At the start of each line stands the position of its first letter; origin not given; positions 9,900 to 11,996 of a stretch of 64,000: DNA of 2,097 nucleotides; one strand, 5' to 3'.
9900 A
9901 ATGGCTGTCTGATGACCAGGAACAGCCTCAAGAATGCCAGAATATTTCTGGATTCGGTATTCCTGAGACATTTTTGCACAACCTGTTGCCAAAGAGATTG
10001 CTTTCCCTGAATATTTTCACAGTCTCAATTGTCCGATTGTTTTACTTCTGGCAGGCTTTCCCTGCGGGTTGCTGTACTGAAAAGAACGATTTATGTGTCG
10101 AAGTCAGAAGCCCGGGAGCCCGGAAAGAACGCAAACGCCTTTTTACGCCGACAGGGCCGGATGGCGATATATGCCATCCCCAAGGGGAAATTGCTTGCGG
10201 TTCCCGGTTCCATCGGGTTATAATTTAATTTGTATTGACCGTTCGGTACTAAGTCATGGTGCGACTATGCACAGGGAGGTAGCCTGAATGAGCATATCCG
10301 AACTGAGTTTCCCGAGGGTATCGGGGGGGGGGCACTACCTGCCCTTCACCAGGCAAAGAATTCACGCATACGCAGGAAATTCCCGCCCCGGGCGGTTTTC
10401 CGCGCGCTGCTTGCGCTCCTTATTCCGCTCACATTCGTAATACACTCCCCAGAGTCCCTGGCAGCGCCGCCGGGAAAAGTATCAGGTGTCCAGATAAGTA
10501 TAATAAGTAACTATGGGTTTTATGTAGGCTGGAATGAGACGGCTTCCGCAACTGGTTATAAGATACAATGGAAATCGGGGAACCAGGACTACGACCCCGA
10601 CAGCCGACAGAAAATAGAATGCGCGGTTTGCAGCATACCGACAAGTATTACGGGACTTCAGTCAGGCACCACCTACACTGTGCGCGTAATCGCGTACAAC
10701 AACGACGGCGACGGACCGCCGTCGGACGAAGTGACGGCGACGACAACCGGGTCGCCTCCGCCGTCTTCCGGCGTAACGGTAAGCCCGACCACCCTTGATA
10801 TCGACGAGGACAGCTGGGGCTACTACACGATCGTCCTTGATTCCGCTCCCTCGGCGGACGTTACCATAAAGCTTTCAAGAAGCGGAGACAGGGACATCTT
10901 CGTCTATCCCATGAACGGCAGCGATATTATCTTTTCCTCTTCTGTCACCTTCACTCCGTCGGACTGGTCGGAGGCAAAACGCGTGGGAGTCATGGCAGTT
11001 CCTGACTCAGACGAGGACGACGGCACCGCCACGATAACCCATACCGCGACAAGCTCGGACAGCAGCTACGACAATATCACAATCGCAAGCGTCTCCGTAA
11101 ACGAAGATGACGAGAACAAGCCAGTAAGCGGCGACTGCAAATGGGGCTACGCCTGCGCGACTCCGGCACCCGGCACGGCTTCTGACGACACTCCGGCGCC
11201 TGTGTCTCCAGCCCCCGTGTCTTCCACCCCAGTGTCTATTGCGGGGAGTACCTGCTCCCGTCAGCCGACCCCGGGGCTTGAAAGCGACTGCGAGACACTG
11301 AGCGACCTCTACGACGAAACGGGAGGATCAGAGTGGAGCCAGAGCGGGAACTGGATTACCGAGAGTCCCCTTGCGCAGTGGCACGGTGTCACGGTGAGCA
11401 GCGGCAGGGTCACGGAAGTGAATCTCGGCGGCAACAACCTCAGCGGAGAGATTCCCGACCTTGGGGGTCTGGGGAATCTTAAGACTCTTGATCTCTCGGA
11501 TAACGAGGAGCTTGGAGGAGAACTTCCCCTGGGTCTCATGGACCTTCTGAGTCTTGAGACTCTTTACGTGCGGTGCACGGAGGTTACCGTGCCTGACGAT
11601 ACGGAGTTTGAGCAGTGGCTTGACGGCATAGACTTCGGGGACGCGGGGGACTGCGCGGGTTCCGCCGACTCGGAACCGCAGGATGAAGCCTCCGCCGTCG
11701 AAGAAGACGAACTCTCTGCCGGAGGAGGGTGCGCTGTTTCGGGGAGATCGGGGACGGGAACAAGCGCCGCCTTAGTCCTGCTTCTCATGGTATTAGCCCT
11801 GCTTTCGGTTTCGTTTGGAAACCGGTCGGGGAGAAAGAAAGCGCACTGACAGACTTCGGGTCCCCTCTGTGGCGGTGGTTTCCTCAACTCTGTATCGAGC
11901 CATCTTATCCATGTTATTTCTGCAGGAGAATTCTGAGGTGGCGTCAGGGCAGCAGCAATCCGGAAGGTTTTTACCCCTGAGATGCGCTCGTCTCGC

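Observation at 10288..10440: G10 tract separates the start codon from the signal peptide and body of a surface protein: candidate slipped-strand phase-variation switch, OFF as sequenced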

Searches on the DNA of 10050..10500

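Call 43: search_rna_families(source=window, start=10050, end=10500, threshold=evalue, max_evalue=1)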
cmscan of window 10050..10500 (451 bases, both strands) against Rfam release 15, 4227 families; matches with E-value up to 1: 0.
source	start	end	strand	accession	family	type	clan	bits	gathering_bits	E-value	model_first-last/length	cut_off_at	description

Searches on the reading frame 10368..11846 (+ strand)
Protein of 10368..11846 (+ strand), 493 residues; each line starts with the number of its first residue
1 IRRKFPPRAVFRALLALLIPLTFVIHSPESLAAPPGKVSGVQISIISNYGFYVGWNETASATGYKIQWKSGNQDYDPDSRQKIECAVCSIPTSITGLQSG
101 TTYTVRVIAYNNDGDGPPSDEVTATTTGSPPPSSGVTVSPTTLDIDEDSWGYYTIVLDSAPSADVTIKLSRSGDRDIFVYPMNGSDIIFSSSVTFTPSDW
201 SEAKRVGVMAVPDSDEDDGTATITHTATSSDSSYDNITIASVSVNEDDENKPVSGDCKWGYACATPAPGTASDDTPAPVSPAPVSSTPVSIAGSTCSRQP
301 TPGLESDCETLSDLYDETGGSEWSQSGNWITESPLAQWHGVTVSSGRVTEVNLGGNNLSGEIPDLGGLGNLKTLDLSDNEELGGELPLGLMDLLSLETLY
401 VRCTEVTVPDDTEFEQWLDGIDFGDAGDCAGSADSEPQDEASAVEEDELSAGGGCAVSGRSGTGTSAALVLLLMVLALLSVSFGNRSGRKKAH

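Call 16: find_related_loci(query=A1, collection=genome_contigs, flank=3000)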
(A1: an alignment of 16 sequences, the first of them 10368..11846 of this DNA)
Query A1 (493 aa) in genome_contigs; peptide patterns used: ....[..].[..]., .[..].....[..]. (x = any residue, [..] = any of these).
598 stretches matched a pattern (row limit reached: there are more); 70 encode a relative of the query (tblastn E <= 1e-3); 70 distinct loci.
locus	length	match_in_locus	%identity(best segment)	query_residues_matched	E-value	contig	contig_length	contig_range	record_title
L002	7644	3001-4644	26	38-419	5e-23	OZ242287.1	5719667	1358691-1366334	MAG: Caldilineaceae bacterium isolate 1f2d9544-db45-42e4-9b45-a787f01c63b2 genome assembly, chromosome: 1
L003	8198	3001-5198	39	263-419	4e-21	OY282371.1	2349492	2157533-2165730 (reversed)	MAG: uncultured Dehalococcoidia bacterium genome assembly, chromosome: 1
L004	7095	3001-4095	38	262-423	2e-20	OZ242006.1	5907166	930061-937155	MAG: Caldilineaceae bacterium isolate bae19857-78f1-445b-b865-dfd914d151a3 genome assembly, chromosome: 1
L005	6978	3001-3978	41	285-490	2e-19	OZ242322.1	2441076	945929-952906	MAG: Thermodesulfobacteriota bacterium isolate 3e42ac3d-59cd-46c6-8b9e-c6275ce6f8c4 genome assembly, chromosome: 1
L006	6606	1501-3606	50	304-407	3e-20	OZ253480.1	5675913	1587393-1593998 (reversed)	MAG: uncultured Candidatus Binatia bacterium isolate 01c1d691-c9b9-4499-9944-1e5a173e9d55 genome assembly, chromosome: 1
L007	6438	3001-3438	38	304-423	7e-19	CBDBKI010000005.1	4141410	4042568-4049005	MAG: Candidatus Azotimanducaceae bacterium isolate 4e3f4a33-5720-4edb-bbdd-4cf11a4da1b9 genome assembly, contig: contig_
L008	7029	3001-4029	40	262-399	3e-18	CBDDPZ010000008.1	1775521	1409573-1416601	MAG: Caldilineaceae bacterium isolate f93c2c69-6aeb-4345-88ba-e13d141334d7 genome assembly, contig: contig_8, whole geno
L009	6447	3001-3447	37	303-414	1e-17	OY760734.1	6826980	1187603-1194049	MAG: Vicinamibacterales bacterium isolate 10b48155-431e-4809-9d43-759f23ff96f9 genome assembly, chromosome: 1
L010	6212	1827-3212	35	302-430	4e-17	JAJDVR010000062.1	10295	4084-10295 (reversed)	MAG: Gemmatimonadetes bacterium isolate jk18x22bins.6 k141_746595, whole genome shotgun sequence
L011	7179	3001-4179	41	292-411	4e-17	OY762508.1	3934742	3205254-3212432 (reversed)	MAG: Rhodothermales bacterium isolate 68d32973-4033-4094-87ac-516b823d41a0 genome assembly, chromosome: 1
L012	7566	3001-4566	46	299-413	1e-16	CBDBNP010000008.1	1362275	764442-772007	MAG: Dehalococcoidia bacterium isolate af979d49-7d3b-4688-8ea5-a167a3c9a9f9 genome assembly, contig: contig_8, whole gen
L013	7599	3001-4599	40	292-430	3e-16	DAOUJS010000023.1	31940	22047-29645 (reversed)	MAG TPA_asm: Dehalococcoidia bacterium isolate S34_277 k113_1214128, whole genome shotgun sequence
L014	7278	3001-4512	39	276-407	9e-16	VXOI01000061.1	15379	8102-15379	MAG: Chloroflexi bacterium isolate SB0662_bin_29 NODE_3393_length_15379_cov_34.978530, whole genome shotgun sequence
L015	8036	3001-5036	39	303-425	1e-15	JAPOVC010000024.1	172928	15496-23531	MAG: Anaerolineaceae bacterium isolate COS1_bin_10 NODE_62_length_172928_cov_39.8327, whole genome shotgun sequence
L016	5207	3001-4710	40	303-410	2e-15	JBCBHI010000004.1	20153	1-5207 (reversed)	MAG: Bacteroidota bacterium isolate J06616_5 NODE_4_length_20153_cov_4.408797, whole genome shotgun sequence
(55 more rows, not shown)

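Call 69: predict_structure(alignment_id=A1)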
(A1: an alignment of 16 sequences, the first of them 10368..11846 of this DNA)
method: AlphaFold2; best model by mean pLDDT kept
length: 493 residues; sequences in the alignment: 16
mean_pLDDT: 53.3   pTM: 0.32
mean pLDDT of the five models: 53.3, 51.2, 49.3, 46.7, 45.8
residues with pLDDT >= 90: 0; 70-90: 118; 50-70: 147; < 50: 228
segments of 3 or more residues with pLDDT < 50: 1-41, 43-52, 56-59, 80-93, 130-132, 251-302, 317-339, 383-388, 403-407, 425-493
pLDDT, mean of each block of 10 residues (from residue 1): 36 34 28 38 43 50 68 63 43 54 73 58 63 69 77 82 85 81 65 81 81 69 82 67 76 39 34 27 26 29 57 50 28 39 62 59 62 68 49 68 50 61 47 31 28 25 35 45 35 31
secondary structure, 60 per line:
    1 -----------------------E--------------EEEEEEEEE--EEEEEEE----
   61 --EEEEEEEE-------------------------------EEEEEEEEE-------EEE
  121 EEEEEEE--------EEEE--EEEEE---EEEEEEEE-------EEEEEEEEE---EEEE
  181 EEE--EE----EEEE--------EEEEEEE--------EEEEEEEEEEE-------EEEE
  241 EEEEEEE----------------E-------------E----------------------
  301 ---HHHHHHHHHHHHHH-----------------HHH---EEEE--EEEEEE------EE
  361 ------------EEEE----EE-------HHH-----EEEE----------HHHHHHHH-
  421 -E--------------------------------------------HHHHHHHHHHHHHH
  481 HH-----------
elements in order: E39-47 E50-56 E63-70 E102-110 E118-127 E136-139 E142-146 E150-157 E165-173 E177-183 E192-195 E204-210 E219-229 E237-247 H304-317 E341-344 E347-352 E373-376 E398-401 H412-419 H467-482

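Call 72: fold_search(model_id=the predicted structure, library=pdb)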
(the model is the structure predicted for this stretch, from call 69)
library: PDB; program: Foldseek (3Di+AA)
matches with E <= 10: 1990; with E <= 0.001: 69
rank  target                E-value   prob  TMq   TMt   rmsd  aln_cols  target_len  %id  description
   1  6rpx                  1.1e-06  1.00  0.18  0.31  14.5       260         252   12  Cytokine receptor-like factor 3 C-terminus residues 174-442: native (released 2020-03-25)
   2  8q6t_I                6.2e-06  1.00  0.20  0.11  10.5       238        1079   15  Helical reconstruction of the relaxed thick filament from FIB milled left ventricular mouse myofibrils (released 2023-11-01)
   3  6tpv_B                9.2e-06  1.00  0.15  0.34  14.1       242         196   15  Crystal structures of FNIII domain one and two of the human leucocyte common antigen-related protein, LAR (released 2020-05-13)
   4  7ptu_A                2.3e-05  1.00  0.16  0.17  12.7       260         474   13  Structure of pentameric S-layer protein from Halofaerax volcanii (released 2021-12-15)
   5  2vkx_E                2.7e-05  1.00  0.21  0.42   9.3       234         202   12  Human NCAM, FN3 domains 1 and 2, M610R mutant (released 2008-02-26)
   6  9ijj_h                3.0e-05  1.00  0.18  0.08  12.1       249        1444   13  In situ structure of the central apparatus in mouse sperm axoneme. (released 2025-06-04)
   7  5e53_B                3.2e-05  1.00  0.16  0.24  13.9       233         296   18  Crystal structure of chicken CNTN1 FN1-FN3 domains (released 2016-08-31)
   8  5e53_D                3.2e-05  1.00  0.15  0.22  14.7       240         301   19  Crystal structure of chicken CNTN1 FN1-FN3 domains (released 2016-08-31)
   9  7mrs_A                3.6e-05  1.00  0.15  0.23  12.7       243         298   15  Zebrafish CNTN4 APPb complex (released 2022-01-05)
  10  4uj6                  4.3e-05  1.00  0.16  0.12  10.3       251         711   15  Structure of surface layer protein SbsC, domains 1-6 (released 2016-04-27)
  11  8peq_A                4.5e-05  1.00  0.15  0.25  15.1       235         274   15  Complex of diubiquitin-derived artificial binding protein (Affilin) variant Af2 with its target oncofetal fibronectin  (released 2024-06-26)
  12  6xay_C                4.8e-05  1.00  0.16  0.28  11.9       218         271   13  Structure of a fragment of human fibronectin containing the 10th, 11th and 12th type III domains (released 2021-06-09)
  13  5e7l                  4.8e-05  0.99  0.15  0.21  11.5       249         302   12  Crystal structure of mouse CNTN2 FN1-FN3 domains (released 2016-08-31)
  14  8peq_B                6.4e-05  1.00  0.16  0.26  12.7       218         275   14  Complex of diubiquitin-derived artificial binding protein (Affilin) variant Af2 with its target oncofetal fibronectin  (released 2024-06-26)
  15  4lxo_A                6.4e-05  1.00  0.16  0.38  13.8       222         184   18  Crystal structure of 9,10Fn3-elegantin chimera (released 2014-08-06)
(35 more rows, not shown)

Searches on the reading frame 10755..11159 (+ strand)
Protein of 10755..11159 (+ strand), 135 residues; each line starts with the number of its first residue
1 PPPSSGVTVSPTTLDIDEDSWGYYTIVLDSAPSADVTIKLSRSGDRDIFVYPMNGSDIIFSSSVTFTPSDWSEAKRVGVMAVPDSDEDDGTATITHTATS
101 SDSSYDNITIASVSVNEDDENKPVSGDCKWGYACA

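Call 70: search_protein_families(library=pfam, proteins=[window:10755-11159:+], max_evalue=1)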
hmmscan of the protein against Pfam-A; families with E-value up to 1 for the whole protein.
seq(135 aa): 2 families
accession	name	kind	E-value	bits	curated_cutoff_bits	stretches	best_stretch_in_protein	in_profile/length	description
PF08029.16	HisG_C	-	0.073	13.6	23.5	1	10-54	28-72/73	HisG, C-terminal domain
PF17503.7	DUF5435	-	0.97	9.5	27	1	59-110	56-106/205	Family of unknown function (DUF5435)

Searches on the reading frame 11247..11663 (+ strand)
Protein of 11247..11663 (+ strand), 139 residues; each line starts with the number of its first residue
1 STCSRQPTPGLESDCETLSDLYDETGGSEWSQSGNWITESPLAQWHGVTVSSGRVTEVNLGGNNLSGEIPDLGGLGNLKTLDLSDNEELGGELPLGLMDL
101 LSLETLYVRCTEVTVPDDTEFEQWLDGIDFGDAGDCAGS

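Call 70: search_protein_families(library=pfam, proteins=[window:11247-11663:+], max_evalue=1)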
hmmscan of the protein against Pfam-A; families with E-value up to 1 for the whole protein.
seq(139 aa): 6 families
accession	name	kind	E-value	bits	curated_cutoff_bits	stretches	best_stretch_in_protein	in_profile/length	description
PF00560.39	LRR_1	-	1.6e-06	27.5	20.6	2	55-71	2-18/23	Leucine Rich Repeat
PF12799.13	LRR_4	-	2.6e-06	27.9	27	2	55-86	3-33/44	Leucine Rich repeats (2 copies)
PF13855.12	LRR_8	-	0.0079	16.4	27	1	55-108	3-56/61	Leucine rich repeat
PF23598.1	LRR_14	-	0.041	13.1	40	1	70-113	41-82/353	Leucine-rich repeat region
PF13516.12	LRR_6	-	0.042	14.4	23.4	1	77-92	4-18/24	Leucine Rich repeat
PF23211.1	LRR_LRWD1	-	0.095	12.8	28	1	51-124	14-85/190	Leucine-rich repeat and WD repeat-containing protein 1, LRR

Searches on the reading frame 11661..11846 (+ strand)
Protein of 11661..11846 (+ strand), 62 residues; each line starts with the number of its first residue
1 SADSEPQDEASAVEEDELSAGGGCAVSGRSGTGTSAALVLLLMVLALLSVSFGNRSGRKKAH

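Call 42: search_protein_families(library=ncbifam, proteins=[window:11661-11846:+], max_evalue=10)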
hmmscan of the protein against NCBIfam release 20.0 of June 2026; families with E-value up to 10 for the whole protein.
seq(62 aa): 1 family
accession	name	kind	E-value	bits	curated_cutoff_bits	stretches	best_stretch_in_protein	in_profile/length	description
TIGR03901.2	MYXO-CTERM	domain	0.012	16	20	1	21-47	2-28/34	MYXO-CTERM sorting domain-containing protein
